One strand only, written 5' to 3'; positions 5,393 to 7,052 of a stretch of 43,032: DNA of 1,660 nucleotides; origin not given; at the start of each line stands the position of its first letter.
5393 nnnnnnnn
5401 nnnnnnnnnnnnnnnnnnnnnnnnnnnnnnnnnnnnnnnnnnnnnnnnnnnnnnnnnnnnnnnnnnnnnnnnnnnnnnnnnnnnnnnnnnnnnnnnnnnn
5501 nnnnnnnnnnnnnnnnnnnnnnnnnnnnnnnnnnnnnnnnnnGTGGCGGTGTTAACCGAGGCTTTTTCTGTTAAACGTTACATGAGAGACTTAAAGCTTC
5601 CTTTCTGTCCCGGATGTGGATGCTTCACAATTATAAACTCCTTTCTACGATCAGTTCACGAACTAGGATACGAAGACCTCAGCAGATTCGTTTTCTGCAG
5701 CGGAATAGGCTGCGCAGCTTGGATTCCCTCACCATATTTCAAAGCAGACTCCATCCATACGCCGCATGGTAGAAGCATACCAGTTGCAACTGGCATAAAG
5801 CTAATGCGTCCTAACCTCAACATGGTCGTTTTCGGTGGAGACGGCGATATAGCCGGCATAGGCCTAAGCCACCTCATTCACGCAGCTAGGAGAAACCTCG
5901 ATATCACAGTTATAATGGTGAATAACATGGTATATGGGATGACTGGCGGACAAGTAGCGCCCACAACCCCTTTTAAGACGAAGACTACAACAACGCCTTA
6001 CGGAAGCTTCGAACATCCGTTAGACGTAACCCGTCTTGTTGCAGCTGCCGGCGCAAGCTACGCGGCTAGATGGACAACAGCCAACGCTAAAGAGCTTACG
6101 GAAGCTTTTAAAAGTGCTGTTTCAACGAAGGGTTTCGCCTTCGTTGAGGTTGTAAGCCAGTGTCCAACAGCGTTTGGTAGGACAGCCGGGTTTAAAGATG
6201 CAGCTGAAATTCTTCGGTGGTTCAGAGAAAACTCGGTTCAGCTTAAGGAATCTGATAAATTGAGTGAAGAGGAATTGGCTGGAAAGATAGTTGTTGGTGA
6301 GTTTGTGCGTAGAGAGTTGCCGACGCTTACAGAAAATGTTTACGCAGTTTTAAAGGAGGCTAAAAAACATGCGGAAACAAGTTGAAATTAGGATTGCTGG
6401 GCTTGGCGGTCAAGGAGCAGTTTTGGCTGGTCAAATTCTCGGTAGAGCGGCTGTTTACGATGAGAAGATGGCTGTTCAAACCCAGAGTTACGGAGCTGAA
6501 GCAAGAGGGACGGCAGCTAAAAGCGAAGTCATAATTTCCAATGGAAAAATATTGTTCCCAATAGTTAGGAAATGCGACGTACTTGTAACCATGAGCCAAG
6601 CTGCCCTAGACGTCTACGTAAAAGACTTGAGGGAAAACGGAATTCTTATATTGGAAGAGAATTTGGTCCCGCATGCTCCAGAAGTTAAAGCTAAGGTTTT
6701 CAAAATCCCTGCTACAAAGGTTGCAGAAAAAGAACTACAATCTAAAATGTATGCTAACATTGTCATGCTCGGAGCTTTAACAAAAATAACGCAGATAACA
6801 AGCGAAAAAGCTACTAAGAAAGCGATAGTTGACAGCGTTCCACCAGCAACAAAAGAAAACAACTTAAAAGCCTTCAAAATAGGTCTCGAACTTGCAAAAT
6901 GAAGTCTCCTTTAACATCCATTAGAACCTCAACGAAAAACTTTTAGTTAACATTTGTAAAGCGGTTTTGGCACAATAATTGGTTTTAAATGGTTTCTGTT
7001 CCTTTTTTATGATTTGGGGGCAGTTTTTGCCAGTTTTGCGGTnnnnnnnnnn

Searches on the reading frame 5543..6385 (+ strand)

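Call 8: search_protein_families(library=pfam, proteins=[window:5543-6385:+])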
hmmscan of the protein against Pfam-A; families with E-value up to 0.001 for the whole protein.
window:5543-6385:+ (280 aa): 1 family
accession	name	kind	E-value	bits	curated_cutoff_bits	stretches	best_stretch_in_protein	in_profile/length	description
PF02775.26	TPP_enzyme_C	-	4.9e-36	124.2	21.9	1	63-203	19-151/151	Thiamine pyrophosphate enzyme, C-terminal TPP binding domain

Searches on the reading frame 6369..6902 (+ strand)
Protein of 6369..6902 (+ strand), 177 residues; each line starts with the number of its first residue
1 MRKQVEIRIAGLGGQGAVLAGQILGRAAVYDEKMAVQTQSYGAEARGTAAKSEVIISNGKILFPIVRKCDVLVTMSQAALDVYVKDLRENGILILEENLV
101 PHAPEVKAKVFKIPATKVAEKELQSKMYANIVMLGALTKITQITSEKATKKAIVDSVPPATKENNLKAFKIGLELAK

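Call 8: search_protein_families(library=pfam, proteins=[window:6369-6902:+])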
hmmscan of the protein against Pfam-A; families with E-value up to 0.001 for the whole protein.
window:6369-6902:+ (177 aa): 1 family
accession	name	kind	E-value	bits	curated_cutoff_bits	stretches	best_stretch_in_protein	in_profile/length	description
PF01558.24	POR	-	3.9e-33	115.5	27.4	1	13-174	1-173/173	Pyruvate ferredoxin/flavodoxin oxidoreductase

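Call 18: find_encoding_contigs(protein=window:6369-6902:+, flank=10000, max_places=10)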
Protein window:6369-6902:+ (177 aa): 1 contig read that carries it; 1 place shown.
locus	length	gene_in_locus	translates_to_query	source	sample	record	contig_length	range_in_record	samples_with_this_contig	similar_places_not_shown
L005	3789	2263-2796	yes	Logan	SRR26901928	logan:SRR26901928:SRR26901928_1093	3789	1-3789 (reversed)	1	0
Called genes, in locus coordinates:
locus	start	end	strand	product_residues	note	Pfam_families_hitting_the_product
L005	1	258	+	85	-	?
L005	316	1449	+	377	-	PF01855:POR_N, PF02780:Transketolase_C, PF17147:PFOR_II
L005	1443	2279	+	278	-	PF02775:TPP_enzyme_C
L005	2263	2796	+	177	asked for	PF01558:POR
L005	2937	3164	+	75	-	-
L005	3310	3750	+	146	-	-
